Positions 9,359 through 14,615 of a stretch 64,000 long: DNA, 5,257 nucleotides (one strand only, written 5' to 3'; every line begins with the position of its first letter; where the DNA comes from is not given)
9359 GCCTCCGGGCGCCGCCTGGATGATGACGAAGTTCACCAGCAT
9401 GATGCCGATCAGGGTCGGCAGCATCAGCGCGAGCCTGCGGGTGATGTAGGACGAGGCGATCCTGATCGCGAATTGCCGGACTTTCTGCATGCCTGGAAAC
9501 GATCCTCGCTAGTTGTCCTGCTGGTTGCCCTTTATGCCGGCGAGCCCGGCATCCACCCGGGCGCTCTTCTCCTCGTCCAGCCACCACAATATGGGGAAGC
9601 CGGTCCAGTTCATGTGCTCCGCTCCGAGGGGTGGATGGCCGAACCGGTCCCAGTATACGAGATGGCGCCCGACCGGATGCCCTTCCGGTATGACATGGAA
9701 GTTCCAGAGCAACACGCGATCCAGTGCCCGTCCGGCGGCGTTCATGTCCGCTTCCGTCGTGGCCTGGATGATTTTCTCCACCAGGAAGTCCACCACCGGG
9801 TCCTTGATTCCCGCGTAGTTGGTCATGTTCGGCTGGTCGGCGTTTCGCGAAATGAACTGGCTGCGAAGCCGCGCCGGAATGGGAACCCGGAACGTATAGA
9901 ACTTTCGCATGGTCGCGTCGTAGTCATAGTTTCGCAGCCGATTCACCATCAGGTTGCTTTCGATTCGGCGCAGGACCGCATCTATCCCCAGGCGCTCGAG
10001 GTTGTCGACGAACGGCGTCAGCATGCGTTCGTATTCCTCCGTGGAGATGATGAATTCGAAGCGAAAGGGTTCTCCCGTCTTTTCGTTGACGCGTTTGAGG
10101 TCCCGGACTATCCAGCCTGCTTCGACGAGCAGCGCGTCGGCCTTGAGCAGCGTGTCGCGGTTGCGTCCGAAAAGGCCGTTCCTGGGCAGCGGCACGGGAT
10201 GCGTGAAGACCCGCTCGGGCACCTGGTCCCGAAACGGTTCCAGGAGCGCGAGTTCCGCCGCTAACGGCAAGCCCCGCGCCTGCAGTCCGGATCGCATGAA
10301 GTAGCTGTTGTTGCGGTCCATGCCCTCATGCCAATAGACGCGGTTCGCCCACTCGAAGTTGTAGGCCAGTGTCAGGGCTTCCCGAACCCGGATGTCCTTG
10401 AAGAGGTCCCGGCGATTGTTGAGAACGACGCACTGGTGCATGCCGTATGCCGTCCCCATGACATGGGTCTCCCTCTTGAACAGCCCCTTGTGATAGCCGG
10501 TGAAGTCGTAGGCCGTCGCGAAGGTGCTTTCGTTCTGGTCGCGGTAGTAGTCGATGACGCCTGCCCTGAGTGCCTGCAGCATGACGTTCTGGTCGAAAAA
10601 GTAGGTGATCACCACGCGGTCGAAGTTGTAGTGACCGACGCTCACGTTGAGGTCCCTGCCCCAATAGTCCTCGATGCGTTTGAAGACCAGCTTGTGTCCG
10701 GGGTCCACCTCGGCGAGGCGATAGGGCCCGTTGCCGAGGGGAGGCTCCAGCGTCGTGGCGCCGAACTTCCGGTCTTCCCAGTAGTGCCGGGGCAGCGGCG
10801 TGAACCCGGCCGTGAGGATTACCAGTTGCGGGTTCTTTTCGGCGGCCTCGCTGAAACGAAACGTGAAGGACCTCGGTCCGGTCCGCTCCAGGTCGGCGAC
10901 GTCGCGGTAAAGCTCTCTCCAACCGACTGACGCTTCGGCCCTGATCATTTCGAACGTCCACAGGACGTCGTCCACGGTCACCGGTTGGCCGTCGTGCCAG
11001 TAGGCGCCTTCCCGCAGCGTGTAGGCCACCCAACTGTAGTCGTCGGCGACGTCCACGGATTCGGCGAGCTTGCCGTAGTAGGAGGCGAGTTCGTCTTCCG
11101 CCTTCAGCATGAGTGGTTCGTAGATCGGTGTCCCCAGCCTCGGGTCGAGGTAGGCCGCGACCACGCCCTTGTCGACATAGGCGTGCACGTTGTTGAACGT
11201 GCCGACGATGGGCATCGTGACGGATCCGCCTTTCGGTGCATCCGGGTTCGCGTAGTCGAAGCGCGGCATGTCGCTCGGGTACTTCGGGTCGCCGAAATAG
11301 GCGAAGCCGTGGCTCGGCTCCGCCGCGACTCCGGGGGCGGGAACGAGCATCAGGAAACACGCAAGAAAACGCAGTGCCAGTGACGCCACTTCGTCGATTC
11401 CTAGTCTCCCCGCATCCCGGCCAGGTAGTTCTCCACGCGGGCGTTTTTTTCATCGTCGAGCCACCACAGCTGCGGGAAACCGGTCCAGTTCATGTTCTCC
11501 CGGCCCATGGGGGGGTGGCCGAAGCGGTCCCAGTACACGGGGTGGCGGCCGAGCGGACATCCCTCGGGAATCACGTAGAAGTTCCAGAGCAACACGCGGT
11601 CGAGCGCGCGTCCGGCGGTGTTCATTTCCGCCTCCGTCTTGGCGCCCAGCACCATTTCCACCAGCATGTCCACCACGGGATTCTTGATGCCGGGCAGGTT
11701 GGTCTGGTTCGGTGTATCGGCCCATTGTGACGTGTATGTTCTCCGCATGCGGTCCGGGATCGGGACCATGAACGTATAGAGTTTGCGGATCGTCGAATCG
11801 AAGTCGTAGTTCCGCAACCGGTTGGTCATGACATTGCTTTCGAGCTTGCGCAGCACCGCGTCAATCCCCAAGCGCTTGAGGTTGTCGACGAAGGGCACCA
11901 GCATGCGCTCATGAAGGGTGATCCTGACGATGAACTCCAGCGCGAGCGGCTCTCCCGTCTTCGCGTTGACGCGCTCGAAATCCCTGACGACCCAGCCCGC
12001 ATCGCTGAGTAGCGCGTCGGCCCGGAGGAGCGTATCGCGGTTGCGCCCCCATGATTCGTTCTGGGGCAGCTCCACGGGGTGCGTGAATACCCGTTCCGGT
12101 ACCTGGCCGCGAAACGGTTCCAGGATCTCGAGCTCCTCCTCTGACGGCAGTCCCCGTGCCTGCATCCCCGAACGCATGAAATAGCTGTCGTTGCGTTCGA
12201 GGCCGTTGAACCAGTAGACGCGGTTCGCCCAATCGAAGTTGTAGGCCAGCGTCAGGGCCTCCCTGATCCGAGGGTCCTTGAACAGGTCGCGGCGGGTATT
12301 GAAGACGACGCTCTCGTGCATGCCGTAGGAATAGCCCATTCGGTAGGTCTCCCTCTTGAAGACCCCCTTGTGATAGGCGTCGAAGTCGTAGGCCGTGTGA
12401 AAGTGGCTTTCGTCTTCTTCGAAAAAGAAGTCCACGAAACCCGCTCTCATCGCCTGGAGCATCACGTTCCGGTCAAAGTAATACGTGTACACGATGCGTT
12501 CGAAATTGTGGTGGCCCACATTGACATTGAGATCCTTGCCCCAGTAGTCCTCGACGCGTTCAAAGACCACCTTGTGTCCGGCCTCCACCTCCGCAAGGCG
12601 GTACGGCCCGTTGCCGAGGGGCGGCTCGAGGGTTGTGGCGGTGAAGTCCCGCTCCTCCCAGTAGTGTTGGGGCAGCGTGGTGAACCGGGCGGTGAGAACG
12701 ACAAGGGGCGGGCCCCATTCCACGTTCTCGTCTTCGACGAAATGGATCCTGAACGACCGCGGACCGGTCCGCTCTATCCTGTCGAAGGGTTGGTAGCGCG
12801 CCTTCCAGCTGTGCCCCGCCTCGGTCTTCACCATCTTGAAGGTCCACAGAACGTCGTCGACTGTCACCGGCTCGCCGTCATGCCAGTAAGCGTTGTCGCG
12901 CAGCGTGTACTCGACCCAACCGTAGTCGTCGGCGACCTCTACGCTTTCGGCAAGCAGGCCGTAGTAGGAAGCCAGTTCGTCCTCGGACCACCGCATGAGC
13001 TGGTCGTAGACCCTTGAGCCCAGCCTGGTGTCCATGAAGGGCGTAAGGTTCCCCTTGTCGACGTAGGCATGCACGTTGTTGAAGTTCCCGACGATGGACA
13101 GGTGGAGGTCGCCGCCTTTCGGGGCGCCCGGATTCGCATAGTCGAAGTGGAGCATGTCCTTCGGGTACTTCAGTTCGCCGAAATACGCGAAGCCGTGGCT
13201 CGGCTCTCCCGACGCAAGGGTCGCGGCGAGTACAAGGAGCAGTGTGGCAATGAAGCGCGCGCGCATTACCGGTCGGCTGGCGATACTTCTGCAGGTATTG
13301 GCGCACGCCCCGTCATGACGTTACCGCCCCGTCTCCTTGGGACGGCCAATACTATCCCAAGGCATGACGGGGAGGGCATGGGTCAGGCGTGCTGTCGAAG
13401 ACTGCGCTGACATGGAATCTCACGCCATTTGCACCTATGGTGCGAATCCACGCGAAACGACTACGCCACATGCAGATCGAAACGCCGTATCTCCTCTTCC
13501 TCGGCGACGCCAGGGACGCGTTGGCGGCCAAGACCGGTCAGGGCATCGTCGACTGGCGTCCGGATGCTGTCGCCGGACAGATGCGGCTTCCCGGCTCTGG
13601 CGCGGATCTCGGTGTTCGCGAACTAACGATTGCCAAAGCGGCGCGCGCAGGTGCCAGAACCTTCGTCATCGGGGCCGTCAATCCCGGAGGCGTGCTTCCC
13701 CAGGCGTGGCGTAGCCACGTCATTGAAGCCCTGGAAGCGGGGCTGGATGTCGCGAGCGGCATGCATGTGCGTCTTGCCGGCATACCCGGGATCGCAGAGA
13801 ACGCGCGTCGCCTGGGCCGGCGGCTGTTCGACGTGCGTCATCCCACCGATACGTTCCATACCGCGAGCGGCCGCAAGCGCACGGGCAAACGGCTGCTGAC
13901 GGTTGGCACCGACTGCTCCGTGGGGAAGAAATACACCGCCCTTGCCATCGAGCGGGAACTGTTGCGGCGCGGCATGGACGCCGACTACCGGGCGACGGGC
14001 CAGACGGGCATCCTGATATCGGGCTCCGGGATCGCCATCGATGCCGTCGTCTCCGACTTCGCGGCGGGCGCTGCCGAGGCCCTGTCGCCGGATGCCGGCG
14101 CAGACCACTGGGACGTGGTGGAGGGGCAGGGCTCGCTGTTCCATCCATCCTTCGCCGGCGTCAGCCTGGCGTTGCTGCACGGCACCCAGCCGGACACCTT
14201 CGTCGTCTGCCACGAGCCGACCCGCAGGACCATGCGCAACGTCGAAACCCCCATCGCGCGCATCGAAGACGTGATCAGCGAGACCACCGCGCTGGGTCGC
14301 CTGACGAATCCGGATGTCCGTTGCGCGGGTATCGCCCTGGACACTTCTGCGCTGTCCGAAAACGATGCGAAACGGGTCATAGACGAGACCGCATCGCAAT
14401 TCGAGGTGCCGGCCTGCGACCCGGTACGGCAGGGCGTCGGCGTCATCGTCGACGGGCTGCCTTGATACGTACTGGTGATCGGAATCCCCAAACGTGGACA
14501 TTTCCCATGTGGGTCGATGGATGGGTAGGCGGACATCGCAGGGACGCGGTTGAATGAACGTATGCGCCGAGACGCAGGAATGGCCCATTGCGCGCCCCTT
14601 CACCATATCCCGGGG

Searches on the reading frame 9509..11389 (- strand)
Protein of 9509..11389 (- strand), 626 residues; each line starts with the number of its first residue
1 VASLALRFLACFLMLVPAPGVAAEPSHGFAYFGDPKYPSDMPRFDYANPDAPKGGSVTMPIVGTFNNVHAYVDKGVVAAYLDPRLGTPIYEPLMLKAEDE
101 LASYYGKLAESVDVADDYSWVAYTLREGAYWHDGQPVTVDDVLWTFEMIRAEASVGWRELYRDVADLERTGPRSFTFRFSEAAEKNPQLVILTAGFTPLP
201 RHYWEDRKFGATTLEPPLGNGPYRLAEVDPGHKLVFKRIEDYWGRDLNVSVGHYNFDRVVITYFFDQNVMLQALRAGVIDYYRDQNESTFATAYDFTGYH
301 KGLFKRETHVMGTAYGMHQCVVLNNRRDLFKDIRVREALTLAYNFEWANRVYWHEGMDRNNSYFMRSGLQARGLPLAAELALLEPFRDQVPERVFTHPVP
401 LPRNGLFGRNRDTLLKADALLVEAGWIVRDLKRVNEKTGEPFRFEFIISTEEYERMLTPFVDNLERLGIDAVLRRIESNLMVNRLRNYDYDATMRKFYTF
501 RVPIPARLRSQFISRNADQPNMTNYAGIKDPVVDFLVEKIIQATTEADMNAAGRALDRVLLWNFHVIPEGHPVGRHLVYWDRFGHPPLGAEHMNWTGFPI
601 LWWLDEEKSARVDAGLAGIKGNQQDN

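Call 10: search_protein_families(library=pfam, proteins=[window:9509-11389:-], max_evalue=0.001)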
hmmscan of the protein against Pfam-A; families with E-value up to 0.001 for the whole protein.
window:9509-11389:- (626 aa): 1 family
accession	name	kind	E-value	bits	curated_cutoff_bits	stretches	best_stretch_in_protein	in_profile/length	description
PF00496.27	SBP_bac_5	-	9e-58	196.6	32.4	1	105-503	3-352/368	Bacterial extracellular solute-binding proteins, family 5 Middle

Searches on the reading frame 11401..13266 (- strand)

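Call 10: search_protein_families(library=pfam, proteins=[window:11401-13266:-], max_evalue=0.001)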
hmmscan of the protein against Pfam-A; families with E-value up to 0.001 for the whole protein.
window:11401-13266:- (621 aa): 1 family
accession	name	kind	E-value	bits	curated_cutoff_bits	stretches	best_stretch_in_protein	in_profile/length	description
PF00496.27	SBP_bac_5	-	9.5e-55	186.6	32.4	1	102-514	3-364/368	Bacterial extracellular solute-binding proteins, family 5 Middle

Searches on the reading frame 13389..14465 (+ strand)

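Call 10: search_protein_families(library=pfam, proteins=[window:13389-14465:+], max_evalue=0.001)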
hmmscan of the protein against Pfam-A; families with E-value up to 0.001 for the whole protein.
window:13389-14465:+ (358 aa): 2 families
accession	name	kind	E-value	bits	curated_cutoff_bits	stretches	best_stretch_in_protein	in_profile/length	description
PF07755.17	DUF1611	-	1.7e-70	237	25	1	158-354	2-201/201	Domain of unknown function (DUF1611_C) P-loop domain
PF17396.8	DUF1611_N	-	1e-21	77.5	22.6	1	74-152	16-95/95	Domain of unknown function (DUF1611_N) Rossmann-like domain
